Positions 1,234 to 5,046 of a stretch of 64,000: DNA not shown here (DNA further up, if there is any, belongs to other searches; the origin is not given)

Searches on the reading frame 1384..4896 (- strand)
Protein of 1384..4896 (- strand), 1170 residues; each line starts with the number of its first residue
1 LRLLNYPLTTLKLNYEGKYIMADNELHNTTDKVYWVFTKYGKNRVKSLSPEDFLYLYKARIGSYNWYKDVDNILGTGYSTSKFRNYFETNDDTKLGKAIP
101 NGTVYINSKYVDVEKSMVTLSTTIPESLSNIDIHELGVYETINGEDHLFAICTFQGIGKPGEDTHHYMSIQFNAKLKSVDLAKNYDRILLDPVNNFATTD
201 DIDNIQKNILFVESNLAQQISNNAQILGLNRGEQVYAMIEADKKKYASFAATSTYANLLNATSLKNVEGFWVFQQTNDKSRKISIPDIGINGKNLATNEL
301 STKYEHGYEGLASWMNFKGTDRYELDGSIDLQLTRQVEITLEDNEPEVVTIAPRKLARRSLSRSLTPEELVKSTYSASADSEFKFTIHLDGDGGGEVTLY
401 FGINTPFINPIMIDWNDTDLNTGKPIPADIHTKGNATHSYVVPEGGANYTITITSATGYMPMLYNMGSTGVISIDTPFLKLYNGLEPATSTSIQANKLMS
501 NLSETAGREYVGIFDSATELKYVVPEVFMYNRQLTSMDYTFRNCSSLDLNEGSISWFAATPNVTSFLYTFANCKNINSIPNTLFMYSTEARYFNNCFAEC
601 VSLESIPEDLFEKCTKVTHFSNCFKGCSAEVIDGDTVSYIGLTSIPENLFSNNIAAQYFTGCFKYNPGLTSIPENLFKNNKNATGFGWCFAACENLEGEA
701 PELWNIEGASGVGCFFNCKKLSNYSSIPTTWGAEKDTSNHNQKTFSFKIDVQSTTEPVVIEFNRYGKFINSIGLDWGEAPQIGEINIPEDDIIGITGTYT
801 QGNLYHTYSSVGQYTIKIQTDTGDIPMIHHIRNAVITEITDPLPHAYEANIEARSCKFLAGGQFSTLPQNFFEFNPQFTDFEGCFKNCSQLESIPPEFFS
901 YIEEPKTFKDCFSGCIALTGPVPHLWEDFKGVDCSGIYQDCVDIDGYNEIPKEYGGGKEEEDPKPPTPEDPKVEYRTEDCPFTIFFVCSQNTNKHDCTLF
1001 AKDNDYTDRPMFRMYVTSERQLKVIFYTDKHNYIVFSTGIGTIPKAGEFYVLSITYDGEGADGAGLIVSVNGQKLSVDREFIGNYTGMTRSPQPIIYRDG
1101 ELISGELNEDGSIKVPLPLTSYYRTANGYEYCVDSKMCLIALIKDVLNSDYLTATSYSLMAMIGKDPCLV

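Call 10: search_protein_families(library=phrogs, proteins=[window:1384-4896:-])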
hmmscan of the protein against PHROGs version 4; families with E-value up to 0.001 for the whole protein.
window:1384-4896:- (1170 aa): 1 family
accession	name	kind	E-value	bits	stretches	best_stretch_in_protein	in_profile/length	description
phrog_9915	-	unknown function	2.3e-35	122.3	2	522-704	1450-1644/1813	-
